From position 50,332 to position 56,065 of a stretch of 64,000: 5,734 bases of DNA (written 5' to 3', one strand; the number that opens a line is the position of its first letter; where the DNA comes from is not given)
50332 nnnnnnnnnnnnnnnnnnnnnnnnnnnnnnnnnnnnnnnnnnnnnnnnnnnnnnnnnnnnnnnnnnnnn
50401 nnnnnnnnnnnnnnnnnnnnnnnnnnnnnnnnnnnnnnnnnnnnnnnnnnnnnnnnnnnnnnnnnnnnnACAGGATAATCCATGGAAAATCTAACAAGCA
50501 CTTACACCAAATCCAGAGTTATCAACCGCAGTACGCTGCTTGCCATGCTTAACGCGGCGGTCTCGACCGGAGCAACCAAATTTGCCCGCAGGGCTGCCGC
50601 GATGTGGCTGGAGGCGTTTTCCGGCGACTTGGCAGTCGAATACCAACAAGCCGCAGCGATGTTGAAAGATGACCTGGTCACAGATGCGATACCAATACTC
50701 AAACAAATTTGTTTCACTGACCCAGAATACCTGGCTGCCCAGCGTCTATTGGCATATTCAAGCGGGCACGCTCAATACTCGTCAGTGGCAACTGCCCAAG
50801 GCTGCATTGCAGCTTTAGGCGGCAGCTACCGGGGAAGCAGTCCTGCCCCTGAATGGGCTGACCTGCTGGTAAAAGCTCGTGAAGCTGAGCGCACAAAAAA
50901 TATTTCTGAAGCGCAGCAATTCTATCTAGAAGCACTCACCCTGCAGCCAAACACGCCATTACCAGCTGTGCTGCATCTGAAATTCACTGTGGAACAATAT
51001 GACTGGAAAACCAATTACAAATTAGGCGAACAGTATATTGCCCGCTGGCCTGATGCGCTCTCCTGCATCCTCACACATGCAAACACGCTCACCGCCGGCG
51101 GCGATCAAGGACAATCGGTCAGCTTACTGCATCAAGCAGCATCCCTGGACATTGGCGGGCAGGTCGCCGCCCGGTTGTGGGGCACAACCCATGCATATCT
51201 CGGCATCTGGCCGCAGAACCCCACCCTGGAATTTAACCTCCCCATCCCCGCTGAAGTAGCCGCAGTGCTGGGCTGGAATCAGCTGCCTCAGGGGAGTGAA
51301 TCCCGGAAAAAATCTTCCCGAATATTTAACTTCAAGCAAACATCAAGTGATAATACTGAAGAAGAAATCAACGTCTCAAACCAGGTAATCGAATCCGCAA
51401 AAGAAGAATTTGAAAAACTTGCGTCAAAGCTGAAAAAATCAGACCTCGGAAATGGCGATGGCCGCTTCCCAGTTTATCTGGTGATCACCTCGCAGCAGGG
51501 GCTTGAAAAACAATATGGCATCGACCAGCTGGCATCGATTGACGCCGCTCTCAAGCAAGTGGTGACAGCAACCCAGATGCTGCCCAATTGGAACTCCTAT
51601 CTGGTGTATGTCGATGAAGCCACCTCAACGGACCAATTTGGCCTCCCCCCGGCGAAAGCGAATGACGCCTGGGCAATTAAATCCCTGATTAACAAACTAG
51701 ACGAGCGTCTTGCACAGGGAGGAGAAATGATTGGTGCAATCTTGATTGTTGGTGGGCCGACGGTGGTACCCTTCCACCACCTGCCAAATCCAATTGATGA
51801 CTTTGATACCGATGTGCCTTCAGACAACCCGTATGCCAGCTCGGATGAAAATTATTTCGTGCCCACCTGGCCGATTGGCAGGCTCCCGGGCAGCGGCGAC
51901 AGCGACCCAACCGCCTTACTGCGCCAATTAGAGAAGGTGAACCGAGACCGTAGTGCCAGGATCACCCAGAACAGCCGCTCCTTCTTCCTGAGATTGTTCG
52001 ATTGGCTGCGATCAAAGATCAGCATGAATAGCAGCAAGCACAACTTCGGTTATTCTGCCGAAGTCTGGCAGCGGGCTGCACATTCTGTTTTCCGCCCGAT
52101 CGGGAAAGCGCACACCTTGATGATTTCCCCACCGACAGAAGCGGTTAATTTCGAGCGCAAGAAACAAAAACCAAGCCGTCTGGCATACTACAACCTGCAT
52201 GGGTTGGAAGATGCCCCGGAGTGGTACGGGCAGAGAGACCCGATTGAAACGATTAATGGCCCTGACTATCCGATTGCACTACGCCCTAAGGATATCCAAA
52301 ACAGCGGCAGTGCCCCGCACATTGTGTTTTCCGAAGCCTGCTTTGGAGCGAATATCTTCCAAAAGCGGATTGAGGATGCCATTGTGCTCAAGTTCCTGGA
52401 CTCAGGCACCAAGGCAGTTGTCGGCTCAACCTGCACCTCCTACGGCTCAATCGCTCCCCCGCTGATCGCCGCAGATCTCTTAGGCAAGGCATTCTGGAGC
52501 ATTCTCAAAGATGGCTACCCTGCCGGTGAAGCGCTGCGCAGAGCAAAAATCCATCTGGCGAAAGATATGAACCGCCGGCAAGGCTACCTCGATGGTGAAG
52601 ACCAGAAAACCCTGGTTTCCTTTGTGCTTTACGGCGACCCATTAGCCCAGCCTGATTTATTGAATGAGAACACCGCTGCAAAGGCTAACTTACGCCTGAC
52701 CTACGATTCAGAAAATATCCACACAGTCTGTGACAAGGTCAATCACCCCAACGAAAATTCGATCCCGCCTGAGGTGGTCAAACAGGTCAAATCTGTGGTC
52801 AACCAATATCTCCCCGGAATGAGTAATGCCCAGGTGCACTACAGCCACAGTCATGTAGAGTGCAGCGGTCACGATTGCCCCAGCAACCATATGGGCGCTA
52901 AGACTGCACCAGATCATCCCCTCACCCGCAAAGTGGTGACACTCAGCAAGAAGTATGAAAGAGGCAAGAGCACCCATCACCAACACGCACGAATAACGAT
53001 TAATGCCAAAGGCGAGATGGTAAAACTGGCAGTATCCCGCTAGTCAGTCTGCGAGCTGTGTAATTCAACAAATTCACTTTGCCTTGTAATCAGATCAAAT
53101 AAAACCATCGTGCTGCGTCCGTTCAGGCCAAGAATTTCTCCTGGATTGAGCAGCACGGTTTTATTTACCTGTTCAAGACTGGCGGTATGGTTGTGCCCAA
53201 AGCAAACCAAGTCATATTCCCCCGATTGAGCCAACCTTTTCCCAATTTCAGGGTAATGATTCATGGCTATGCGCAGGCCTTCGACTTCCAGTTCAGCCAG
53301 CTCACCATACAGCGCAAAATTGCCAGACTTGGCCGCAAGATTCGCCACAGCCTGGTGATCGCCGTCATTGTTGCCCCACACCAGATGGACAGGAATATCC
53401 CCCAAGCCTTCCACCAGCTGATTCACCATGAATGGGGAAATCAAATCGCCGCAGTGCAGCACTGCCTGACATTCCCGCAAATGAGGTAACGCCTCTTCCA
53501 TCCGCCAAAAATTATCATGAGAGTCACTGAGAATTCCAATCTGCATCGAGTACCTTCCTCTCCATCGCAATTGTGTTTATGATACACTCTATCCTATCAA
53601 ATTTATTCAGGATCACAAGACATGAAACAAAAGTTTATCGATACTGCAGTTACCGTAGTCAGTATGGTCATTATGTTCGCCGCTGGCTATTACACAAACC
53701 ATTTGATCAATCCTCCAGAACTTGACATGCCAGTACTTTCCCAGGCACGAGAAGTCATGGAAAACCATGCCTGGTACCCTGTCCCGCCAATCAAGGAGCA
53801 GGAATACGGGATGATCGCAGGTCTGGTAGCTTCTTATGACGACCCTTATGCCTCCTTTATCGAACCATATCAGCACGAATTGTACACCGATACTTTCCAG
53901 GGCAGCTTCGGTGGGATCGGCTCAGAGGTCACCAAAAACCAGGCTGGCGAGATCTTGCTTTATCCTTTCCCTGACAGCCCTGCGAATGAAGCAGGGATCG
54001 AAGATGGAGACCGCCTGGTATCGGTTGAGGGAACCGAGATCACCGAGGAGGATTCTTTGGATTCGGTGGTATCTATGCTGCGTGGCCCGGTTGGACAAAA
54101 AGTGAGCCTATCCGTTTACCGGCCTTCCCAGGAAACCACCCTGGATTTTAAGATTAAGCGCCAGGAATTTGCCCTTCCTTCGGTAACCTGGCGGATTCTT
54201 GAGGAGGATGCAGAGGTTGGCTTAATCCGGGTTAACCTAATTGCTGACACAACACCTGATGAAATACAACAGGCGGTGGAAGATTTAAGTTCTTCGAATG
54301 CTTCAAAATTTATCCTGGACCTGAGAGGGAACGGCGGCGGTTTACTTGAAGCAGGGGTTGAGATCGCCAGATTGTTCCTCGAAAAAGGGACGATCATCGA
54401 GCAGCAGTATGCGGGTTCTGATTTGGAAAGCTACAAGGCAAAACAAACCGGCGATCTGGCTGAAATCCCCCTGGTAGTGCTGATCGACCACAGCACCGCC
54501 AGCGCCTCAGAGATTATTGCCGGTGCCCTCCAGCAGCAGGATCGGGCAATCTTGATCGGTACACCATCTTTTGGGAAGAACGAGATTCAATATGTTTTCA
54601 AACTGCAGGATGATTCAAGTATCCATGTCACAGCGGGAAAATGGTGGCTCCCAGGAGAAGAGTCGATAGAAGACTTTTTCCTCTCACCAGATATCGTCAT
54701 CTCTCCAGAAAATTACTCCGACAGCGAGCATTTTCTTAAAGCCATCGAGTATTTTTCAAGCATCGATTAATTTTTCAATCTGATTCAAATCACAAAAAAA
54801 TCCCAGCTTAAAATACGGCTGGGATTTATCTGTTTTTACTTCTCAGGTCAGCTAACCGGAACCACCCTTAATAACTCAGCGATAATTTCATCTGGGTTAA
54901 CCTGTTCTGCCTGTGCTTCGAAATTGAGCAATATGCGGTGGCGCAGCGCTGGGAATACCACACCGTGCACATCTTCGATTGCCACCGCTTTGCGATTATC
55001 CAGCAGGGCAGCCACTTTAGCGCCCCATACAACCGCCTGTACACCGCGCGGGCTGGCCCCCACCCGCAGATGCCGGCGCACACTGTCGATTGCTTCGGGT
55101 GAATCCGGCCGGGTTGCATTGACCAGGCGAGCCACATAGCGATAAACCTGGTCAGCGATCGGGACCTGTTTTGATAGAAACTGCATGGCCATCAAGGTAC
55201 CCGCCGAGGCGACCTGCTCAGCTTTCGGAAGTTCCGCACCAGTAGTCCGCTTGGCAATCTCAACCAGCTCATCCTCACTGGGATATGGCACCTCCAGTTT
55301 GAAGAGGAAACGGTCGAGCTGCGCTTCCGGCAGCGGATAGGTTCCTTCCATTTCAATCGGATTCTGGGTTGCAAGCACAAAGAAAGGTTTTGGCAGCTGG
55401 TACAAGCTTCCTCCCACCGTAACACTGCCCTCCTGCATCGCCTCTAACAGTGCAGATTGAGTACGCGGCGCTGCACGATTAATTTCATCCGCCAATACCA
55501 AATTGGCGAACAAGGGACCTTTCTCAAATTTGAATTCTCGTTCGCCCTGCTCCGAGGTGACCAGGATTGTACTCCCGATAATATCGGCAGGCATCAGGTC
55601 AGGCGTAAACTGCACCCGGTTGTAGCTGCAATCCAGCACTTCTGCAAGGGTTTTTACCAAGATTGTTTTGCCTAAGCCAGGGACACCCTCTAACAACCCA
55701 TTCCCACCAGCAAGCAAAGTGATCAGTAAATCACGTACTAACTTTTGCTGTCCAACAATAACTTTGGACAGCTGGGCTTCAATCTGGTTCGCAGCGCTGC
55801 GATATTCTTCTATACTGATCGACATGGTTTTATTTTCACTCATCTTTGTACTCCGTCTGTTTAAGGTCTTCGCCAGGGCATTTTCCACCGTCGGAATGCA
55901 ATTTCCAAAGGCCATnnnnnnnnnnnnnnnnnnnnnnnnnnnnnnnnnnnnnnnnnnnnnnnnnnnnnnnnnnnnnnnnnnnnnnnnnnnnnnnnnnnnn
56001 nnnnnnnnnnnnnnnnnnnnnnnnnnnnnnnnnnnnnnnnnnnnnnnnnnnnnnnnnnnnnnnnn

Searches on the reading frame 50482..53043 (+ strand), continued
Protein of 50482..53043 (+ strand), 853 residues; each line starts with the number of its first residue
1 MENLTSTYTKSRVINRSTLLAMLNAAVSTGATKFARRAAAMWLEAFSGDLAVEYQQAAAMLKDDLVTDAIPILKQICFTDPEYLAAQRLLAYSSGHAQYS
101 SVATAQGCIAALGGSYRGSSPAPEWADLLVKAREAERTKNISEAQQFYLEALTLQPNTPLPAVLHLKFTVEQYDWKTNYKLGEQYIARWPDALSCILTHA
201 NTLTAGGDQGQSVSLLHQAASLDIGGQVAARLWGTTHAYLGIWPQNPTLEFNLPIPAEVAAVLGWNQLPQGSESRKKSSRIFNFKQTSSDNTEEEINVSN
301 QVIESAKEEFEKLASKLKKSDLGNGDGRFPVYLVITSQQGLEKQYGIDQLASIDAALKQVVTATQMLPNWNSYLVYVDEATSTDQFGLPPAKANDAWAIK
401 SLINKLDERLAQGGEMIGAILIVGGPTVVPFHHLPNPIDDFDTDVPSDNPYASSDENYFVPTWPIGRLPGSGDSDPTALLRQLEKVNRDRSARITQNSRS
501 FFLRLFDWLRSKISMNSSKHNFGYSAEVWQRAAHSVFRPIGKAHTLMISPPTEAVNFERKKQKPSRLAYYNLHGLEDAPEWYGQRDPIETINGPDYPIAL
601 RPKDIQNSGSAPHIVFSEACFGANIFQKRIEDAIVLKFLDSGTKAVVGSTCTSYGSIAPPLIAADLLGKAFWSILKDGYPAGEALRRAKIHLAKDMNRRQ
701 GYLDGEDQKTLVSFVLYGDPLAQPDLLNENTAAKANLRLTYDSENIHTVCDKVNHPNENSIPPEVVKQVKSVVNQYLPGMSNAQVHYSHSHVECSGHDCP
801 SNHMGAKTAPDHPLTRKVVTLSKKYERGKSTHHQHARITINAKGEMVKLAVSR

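Call 93: fold_search(model_id=the predicted structure, library=pdb)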
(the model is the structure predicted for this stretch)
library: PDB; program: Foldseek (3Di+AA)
matches with E <= 10: 1237; with E <= 0.001: 44
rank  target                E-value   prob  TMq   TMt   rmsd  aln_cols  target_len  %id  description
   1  7yea_A                2.5e-05  1.00  0.12  0.11  23.9       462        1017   14  Human O-GlcNAc transferase Dimer (released 2023-07-12)
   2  7yeh_A                5.3e-05  1.00  0.13  0.11  24.6       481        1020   14  Cryo-EM structure of human OGT-OGA complex (released 2023-07-12)
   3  8fe7_A                9.3e-05  1.00  0.11  0.13  20.5       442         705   12  Crystal structure of human O-GlcNAc transferase (OGT) in complex with an exosite-binding peptide (SMG9) and UDP-GlcNAc (released 2023-08-09)
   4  8dti_A                9.8e-05  1.00  0.13  0.16  22.8       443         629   11  Cryo-EM structure of Arabidopsis SPY in complex with GDP-fucose (released 2023-03-08)
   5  8dtf_A                1.2e-04  1.00  0.12  0.13  22.9       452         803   12  Cryo-EM structure of the full length Arabidopsis SPY with complete TPRs (released 2023-03-08)
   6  8chy                  1.3e-04  1.00  0.11  0.33  14.7       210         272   17  Crystal structure of an 8-repeat consensus TPR superhelix with Zinc. (released 2024-02-21)
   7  5npr_A                1.3e-04  1.00  0.11  0.14  19.6       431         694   11  The human O-GlcNAc transferase in complex with a thiol-linked bisubstrate inhibitor (released 2018-05-16)
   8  4xif_A                1.3e-04  1.00  0.11  0.14  19.5       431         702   11  Human OGT in complex with UDP-5S-GlcNAc and substrate peptide (keratin-7) (released 2015-08-05)
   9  5hgv_A                1.4e-04  1.00  0.11  0.14  20.1       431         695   11  Structure of an O-GlcNAc transferase point mutant, D554N in complex with peptide (released 2016-09-14)
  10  6e37_A                1.5e-04  1.00  0.11  0.14  19.6       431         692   11  O-GlcNAc Transferase in complex with covalent inhibitor (released 2019-11-06)
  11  4gyy_A                1.6e-04  1.00  0.11  0.14  20.3       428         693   11  Crystal structure of human O-GlcNAc Transferase with UDP-5SGlcNAc and a peptide substrate (released 2012-10-31)
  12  6q4m                  1.6e-04  1.00  0.11  0.14  19.4       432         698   11  Crystal structure of the O-GlcNAc transferase Asn648Tyr mutation (released 2019-12-25)
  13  9qhc_B                1.7e-04  1.00  0.11  0.33  14.4       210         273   17  Crystal structure of 8-repeat CTPR protein with eliminated coordination sites (released 2025-10-22)
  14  9qhb                  1.8e-04  1.00  0.12  0.34  13.9       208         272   16  Crystal structure of 16-repeat CTPR protein with eliminated coordination sites (released 2025-10-22)
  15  7ntf_A                1.8e-04  1.00  0.13  0.12  24.6       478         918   12  Cryo-EM structure of unliganded O-GlcNAc transferase (released 2021-11-17)
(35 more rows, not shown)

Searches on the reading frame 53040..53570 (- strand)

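Call 7: search_protein_families(library=pfam, proteins=[window:53040-53570:-], max_evalue=0.01)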
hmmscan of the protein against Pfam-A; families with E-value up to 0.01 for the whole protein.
window:53040-53570:- (176 aa): 2 families
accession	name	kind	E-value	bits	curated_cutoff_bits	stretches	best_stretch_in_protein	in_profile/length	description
PF12850.12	Metallophos_2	-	4.1e-32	111.8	27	1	9-160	1-151/154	Calcineurin-like phosphoesterase superfamily domain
PF00149.33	Metallophos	-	9.3e-11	42.9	21.5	1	9-128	1-189/191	Calcineurin-like phosphoesterase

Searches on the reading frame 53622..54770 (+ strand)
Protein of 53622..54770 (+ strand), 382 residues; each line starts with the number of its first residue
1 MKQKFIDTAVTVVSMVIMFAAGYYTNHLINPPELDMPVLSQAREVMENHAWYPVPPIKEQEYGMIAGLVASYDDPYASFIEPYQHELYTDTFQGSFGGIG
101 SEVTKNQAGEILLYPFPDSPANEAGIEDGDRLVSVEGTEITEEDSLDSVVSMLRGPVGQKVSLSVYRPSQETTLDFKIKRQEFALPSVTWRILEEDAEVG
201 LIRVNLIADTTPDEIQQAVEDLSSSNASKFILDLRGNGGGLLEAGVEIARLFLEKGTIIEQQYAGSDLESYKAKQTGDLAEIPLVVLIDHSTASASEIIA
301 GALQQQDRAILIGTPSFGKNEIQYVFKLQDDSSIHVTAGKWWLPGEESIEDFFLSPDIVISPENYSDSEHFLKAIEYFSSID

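Call 7: search_protein_families(library=pfam, proteins=[window:53622-54770:+], max_evalue=0.01)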
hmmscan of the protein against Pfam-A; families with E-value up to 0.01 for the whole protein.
window:53622-54770:+ (382 aa): 4 families
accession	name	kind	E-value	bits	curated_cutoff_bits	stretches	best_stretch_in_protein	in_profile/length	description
PF03572.23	Peptidase_S41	-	2e-43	148.3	24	1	199-359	2-164/165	Peptidase family S41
PF17820.7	PDZ_6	-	2.5e-11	43.6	27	1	117-167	7-54/54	PDZ domain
PF13180.12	PDZ_2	-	3.5e-11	43.7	27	1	97-177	1-79/80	PDZ domain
PF00595.29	PDZ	-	6.8e-05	23.6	23.2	1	117-165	34-80/81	PDZ domain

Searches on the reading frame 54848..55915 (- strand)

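Call 10: search_protein_families(library=pfam, proteins=[window:54848-55915:-], max_evalue=0.00001)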
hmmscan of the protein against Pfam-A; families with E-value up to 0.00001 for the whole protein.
window:54848-55915:- (355 aa): 4 families
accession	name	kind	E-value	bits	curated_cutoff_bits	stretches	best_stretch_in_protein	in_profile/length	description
PF07726.17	AAA_3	-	1.3e-61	206.7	27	1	74-205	3-131/131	ATPase family associated with various cellular activities (AAA)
PF17863.7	AAA_lid_2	-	1.9e-14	53.5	22.7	1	281-347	7-73/74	AAA lid domain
PF07728.20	AAA_5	-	1.8e-13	51.1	22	1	74-203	3-139/139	AAA domain (dynein-related subfamily)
PF20030.5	bpMoxR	-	2.5e-13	50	27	1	44-228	5-185/205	MoxR domain in the MoxR-vWA-beta-propeller ternary systems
